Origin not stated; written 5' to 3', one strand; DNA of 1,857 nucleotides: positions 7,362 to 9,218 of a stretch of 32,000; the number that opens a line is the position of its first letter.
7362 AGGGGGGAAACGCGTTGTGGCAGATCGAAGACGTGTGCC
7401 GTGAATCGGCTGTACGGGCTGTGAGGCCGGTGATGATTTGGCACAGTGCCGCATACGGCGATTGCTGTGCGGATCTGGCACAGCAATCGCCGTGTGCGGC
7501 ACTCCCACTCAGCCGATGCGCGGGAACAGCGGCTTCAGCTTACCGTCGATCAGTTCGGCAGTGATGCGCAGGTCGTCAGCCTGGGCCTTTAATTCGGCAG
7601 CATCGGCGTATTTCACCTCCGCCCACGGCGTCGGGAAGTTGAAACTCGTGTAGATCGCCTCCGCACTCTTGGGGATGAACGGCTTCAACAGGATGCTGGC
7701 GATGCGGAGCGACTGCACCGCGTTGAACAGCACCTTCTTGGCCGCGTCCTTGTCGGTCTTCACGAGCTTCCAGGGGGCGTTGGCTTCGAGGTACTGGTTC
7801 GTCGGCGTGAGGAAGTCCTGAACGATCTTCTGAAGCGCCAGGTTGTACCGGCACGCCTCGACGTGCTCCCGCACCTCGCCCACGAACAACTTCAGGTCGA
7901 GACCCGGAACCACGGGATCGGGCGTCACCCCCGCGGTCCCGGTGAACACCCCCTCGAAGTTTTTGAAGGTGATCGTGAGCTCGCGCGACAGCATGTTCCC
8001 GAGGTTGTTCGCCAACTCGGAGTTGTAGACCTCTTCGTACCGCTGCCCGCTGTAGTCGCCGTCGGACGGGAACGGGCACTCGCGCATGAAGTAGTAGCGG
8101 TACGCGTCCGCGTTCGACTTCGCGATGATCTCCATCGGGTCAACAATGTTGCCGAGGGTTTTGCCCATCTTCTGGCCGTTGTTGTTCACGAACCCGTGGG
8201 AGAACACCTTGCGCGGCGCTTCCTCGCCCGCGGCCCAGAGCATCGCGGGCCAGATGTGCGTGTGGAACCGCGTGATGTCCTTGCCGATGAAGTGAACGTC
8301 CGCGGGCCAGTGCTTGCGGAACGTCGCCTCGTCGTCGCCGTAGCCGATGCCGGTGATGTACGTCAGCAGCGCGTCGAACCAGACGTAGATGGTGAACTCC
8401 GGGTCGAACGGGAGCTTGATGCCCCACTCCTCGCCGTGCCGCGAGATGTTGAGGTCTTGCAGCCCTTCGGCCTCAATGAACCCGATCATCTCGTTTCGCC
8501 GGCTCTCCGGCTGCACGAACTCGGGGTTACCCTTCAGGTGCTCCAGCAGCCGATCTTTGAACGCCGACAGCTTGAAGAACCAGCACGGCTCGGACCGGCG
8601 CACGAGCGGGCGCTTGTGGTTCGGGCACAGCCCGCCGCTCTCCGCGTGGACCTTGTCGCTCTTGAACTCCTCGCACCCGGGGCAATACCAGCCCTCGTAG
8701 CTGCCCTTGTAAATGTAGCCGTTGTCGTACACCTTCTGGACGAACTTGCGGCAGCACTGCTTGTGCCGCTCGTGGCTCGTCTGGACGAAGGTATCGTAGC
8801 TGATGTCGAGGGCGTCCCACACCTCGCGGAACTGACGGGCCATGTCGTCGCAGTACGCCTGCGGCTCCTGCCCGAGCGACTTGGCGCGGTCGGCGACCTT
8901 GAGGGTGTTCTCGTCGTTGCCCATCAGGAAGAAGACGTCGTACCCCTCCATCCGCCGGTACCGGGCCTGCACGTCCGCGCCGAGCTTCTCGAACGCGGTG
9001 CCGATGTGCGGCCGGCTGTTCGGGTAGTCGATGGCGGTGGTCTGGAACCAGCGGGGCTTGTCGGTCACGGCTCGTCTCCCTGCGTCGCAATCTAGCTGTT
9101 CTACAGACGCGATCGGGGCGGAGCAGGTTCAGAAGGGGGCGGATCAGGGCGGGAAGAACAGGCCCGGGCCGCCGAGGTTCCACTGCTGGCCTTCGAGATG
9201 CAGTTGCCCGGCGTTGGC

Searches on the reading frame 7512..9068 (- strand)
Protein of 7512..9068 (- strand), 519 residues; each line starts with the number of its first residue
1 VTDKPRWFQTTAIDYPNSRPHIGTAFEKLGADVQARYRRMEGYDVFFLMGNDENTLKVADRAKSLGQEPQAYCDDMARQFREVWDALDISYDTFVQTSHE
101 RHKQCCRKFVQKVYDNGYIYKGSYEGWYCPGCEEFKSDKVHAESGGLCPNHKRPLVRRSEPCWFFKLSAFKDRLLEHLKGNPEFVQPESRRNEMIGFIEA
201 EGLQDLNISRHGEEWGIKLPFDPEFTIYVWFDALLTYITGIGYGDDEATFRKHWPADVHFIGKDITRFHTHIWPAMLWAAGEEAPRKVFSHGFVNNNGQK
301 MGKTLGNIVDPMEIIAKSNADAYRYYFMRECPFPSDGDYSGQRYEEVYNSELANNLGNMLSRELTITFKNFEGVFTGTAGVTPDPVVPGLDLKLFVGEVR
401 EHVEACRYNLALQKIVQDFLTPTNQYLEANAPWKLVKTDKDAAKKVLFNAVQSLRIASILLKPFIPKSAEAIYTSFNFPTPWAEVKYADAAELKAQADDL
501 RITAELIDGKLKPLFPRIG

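Call 95: search_protein_families(library=pfam, proteins=[window:7512-9068:-], max_evalue=0.001)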
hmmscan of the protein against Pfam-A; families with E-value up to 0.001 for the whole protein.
window:7512-9068:- (519 aa): 5 families
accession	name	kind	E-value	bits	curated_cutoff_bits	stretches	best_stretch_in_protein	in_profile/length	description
PF09334.17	tRNA-synt_1g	-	1.1e-95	321.2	20.1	2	154-363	176-390/391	tRNA synthetases class I (M)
PF00133.28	tRNA-synt_1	-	4e-30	105.3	22.7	2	228-328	300-403/414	tRNA synthetases class I (I, L, M and V)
PF01406.26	tRNA-synt_1e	-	4.4e-15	56.3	27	2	19-124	22-126/301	tRNA synthetases class I (C) catalytic domain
PF19303.5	Anticodon_3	-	2e-10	41.2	23.5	1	400-484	26-110/152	Anticodon binding domain of methionyl tRNA ligase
PF08264.19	Anticodon_1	-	3.7e-08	33.8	25.1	1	395-492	11-112/148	Anticodon-binding domain of tRNA ligase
